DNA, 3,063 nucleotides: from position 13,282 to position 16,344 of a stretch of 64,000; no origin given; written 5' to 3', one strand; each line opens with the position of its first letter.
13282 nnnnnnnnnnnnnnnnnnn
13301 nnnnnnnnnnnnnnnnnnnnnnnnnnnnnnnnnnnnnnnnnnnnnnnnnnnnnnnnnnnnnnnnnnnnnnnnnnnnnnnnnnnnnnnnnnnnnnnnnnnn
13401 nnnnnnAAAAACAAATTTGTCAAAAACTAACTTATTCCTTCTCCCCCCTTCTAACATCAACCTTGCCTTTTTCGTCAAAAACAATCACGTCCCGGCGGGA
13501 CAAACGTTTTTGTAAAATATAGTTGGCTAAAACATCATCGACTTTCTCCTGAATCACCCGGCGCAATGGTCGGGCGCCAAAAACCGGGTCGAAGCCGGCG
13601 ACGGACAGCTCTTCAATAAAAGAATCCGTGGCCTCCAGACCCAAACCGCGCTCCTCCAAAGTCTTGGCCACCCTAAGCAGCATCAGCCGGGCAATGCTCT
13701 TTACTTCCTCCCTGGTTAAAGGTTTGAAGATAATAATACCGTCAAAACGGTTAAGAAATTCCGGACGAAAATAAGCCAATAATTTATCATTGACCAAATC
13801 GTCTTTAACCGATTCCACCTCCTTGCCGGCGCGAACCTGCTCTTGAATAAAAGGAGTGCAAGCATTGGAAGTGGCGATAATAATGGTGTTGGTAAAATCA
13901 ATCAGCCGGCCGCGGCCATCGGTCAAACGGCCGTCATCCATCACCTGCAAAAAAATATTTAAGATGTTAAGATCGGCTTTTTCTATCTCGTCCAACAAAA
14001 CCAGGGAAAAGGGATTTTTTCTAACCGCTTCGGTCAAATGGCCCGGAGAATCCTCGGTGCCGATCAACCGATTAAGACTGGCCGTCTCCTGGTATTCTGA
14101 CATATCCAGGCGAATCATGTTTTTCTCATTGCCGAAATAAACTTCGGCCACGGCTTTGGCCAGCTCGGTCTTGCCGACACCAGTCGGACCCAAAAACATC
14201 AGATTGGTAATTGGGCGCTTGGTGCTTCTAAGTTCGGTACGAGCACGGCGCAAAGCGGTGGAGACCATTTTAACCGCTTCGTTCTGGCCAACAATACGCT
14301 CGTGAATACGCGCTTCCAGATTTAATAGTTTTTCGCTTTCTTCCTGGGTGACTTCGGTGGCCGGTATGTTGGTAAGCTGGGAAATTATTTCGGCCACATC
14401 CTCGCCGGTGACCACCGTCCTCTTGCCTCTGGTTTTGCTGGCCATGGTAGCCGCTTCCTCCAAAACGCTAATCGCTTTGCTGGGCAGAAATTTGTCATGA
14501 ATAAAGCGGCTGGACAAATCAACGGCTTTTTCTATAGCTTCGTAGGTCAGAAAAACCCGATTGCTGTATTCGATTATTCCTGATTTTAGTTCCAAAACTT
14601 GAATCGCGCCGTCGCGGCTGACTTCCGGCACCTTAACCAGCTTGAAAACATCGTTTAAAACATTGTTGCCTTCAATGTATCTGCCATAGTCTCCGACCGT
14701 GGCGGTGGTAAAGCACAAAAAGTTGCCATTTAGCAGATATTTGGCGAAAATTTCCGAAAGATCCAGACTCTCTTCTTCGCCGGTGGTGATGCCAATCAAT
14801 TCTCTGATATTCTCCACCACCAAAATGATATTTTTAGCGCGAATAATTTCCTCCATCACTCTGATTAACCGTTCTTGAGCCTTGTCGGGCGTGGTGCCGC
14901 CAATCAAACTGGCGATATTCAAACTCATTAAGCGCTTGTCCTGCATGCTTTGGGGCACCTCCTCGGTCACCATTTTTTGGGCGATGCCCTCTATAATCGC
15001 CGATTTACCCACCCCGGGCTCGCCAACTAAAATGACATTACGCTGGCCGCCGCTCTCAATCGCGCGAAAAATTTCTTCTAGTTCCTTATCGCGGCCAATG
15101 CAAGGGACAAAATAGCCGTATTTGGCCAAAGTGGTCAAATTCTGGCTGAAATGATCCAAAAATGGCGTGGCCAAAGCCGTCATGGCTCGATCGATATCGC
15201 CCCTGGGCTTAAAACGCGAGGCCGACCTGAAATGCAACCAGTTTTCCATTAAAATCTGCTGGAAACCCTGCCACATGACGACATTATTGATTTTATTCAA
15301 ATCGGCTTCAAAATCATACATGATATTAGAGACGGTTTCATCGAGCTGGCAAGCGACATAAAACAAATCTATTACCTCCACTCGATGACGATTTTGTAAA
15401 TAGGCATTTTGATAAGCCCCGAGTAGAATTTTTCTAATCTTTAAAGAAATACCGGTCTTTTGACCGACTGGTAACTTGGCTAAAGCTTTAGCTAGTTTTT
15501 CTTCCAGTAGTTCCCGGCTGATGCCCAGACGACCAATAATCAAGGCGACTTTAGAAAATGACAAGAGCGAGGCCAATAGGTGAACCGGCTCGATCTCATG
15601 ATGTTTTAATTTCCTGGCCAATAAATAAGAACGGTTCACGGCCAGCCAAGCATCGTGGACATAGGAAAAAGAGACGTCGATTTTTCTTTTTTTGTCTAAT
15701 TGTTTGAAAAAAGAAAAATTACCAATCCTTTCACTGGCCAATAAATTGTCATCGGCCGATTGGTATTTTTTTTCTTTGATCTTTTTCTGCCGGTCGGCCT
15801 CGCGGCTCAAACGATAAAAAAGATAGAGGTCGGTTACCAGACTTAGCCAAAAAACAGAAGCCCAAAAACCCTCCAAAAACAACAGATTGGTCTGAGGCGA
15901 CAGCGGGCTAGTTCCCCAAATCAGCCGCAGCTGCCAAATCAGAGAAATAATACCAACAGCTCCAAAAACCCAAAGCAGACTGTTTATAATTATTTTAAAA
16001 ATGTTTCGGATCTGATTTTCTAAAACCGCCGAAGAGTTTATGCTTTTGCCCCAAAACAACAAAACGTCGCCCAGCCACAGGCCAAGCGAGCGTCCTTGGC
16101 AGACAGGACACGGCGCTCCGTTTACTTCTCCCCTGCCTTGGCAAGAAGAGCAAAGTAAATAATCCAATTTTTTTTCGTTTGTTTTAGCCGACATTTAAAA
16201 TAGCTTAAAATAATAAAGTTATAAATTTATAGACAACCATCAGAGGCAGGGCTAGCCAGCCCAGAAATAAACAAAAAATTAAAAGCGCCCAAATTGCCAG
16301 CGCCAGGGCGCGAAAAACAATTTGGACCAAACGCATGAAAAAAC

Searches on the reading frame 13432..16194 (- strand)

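Call 31: search_protein_families(library=pfam, proteins=[window:13432-16194:-], max_evalue=0.001)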
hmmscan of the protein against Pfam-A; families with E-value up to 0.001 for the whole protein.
window:13432-16194:- (920 aa): 32 families (the best 25 are shown)
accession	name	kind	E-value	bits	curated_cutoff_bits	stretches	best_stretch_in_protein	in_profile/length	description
PF07724.20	AAA_2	-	1.9e-49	168.3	27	1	660-818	1-164/166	AAA domain (Cdc48 subfamily)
PF10431.15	ClpB_D2-small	-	1.6e-21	76.6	21.9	1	826-904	1-79/81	C-terminal, D2-small domain, of ClpB protein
PF07728.20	AAA_5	-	9e-17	61.8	22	1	664-778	1-123/139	AAA domain (dynein-related subfamily)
PF00004.35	AAA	-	5.3e-16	59.7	21.2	2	665-779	1-111/131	ATPase family associated with various cellular activities (AAA)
PF17871.7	AAA_lid_9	-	8e-13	48.7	22.8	1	528-624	3-98/104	AAA lid domain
PF13191.12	AAA_16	-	3.6e-11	44.3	32.6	1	365-411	2-51/167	AAA ATPase domain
PF00158.32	Sigma54_activat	-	3.2e-10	40.4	20.2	1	645-785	5-151/168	Sigma-54 interaction domain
PF13401.12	AAA_22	-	4.6e-08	33.9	27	0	383-470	4-97/130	AAA domain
PF01078.27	Mg_chelatase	-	1.2e-07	31.8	20.3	0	379-430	17-63/207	Magnesium chelatase, subunit ChlI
PF20720.3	nSTAND3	-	5.6e-07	29.8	27.2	0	384-412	17-45/155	Novel STAND NTPase 3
PF01695.23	IstB_IS21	-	5.6e-07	29.7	24.1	0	663-753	93-180/238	IstB-like ATP binding protein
PF12775.13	AAA_7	-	1.1e-06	28.7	25.8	0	384-413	33-62/181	P-loop containing dynein motor region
PF06414.18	Zeta_toxin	-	2.1e-06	27.8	22.3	0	653-703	9-56/199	Zeta toxin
PF03193.22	RsgA_GTPase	-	2.7e-06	27.7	30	0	351-414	74-138/174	RsgA GTPase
PF20030.5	bpMoxR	-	3.1e-06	26.8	27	0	663-778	32-146/205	MoxR domain in the MoxR-vWA-beta-propeller ternary systems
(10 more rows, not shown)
